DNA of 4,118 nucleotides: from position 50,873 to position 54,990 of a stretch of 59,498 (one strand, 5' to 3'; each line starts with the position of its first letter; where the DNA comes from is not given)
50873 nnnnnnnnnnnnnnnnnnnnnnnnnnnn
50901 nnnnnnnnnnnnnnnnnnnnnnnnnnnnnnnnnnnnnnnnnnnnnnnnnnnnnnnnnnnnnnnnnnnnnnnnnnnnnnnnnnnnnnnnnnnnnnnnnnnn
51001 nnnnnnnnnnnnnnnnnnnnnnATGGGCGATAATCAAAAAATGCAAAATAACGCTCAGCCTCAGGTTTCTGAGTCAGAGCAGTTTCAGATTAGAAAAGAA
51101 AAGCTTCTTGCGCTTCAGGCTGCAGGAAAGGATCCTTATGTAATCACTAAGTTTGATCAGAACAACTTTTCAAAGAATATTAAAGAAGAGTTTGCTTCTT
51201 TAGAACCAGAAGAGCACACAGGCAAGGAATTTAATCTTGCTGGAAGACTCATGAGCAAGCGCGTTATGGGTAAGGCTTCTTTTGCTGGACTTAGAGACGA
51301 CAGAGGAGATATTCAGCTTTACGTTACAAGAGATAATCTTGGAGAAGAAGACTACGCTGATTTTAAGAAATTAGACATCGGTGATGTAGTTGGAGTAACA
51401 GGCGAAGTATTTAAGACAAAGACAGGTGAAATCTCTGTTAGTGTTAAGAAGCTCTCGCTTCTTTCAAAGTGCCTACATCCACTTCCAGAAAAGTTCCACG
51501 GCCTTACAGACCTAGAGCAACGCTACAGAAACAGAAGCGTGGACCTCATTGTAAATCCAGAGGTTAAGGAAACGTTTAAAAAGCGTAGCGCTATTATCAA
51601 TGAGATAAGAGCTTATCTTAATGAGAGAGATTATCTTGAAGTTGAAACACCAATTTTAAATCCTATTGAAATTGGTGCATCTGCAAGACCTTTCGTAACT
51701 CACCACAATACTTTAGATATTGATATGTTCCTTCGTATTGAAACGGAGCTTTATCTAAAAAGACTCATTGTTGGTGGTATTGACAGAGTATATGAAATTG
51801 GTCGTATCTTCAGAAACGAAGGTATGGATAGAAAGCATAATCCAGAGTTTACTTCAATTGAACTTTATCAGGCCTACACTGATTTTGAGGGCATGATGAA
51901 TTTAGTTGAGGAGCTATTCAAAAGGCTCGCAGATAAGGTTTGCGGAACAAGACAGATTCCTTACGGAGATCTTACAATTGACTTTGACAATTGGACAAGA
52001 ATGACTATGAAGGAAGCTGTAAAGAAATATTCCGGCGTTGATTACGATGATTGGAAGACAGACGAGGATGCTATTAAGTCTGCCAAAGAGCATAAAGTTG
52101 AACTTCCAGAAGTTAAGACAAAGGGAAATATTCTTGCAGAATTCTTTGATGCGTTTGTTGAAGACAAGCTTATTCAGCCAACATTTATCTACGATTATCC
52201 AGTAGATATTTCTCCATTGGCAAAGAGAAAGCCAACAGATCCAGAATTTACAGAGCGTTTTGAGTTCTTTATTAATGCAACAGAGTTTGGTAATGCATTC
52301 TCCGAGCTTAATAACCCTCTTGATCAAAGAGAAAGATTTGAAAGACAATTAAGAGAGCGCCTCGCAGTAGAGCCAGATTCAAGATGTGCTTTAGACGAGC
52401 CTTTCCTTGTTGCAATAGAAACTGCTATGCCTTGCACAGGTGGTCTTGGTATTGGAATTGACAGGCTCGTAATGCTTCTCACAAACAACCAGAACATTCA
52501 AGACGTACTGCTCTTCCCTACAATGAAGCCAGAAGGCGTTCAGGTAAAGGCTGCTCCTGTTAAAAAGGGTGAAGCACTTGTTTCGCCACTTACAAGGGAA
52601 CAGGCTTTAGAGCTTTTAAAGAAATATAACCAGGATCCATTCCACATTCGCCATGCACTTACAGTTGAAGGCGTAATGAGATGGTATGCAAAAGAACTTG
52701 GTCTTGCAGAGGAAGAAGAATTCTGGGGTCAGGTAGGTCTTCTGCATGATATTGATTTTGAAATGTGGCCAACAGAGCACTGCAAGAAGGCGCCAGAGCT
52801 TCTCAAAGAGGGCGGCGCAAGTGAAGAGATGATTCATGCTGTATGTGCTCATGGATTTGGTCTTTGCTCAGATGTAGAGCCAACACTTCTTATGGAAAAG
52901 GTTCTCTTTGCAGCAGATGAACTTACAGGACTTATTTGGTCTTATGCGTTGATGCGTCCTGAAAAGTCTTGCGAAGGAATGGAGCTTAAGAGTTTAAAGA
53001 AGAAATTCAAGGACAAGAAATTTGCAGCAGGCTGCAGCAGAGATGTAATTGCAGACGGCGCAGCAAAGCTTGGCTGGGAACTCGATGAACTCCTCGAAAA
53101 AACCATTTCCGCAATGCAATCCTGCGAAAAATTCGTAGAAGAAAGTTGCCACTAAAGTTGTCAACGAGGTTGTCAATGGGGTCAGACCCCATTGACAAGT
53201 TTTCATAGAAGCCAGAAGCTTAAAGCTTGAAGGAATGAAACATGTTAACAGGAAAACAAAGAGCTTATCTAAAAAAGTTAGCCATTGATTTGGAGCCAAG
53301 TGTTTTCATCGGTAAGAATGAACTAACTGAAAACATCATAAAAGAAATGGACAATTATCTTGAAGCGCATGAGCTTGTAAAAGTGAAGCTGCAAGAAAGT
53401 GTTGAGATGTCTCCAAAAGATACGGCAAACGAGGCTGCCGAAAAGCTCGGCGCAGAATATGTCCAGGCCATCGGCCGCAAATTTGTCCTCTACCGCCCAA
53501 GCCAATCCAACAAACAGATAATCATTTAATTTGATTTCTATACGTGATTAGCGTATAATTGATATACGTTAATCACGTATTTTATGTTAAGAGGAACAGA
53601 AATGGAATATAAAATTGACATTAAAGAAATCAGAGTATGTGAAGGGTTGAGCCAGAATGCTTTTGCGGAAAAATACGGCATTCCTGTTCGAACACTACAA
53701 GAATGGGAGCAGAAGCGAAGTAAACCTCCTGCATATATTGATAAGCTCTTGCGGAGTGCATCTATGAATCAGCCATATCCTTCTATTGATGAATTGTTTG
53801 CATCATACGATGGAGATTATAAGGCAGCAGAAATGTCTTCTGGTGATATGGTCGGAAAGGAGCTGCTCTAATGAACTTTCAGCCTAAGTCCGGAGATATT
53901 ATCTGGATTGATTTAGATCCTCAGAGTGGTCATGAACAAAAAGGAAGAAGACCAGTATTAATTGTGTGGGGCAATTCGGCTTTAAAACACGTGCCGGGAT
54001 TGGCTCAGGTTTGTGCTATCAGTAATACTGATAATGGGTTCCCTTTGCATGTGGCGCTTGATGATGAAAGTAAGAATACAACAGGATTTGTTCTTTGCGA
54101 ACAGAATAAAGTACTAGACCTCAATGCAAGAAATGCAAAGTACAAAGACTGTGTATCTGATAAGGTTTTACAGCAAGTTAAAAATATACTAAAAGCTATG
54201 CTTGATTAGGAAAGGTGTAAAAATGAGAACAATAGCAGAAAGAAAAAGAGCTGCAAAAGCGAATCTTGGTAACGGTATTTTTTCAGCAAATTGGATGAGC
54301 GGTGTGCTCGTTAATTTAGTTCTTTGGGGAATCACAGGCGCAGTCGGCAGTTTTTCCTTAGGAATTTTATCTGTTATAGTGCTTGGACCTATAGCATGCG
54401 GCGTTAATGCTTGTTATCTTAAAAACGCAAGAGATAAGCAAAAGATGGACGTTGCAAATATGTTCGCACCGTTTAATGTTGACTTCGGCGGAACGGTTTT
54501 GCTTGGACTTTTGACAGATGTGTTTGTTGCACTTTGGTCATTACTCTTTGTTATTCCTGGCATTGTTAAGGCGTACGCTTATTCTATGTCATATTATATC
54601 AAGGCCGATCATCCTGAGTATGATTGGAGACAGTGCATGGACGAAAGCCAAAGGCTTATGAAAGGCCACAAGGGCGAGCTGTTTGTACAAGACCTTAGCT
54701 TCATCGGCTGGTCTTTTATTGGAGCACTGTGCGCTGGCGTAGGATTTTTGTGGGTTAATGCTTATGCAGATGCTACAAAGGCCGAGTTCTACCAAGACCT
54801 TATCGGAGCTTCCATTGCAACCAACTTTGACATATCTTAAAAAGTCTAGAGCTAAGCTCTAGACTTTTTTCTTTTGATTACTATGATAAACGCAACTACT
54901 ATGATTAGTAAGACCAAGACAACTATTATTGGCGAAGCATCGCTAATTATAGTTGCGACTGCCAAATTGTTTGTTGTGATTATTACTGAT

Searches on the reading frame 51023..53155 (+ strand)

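Call 52: search_protein_families(library=pfam, proteins=[window:51023-53155:+], max_evalue=0.00001)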
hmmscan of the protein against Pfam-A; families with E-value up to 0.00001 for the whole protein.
window:51023-53155:+ (710 aa): 3 families
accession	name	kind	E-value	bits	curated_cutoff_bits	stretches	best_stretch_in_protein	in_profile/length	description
PF00152.25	tRNA-synt_2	-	9.3e-86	288.1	25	1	164-501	2-307/308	tRNA synthetases class II (D, K and N)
PF01336.31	tRNA_anti-codon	-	1.4e-16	60.6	27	1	72-147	3-75/75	OB-fold nucleic acid binding domain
PF01409.25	tRNA-synt_2d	-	1.5e-06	28.3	19.8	0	256-307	105-158/246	tRNA synthetases class II core domain (F)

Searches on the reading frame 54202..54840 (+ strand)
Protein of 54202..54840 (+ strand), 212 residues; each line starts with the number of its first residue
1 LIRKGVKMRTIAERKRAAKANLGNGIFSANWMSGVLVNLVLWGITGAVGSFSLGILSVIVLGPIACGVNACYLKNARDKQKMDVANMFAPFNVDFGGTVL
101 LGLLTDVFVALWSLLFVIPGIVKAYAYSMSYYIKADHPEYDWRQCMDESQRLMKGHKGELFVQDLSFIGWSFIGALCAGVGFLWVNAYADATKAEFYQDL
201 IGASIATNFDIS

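Call 52: search_protein_families(library=pfam, proteins=[window:54202-54840:+], max_evalue=0.00001)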
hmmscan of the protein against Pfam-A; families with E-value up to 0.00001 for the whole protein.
window:54202-54840:+ (212 aa): 1 family
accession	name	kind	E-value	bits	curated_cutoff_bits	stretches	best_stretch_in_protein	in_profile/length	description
PF06161.16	DUF975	-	9.8e-27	94.8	34.8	1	115-200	154-239/243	Protein of unknown function (DUF975)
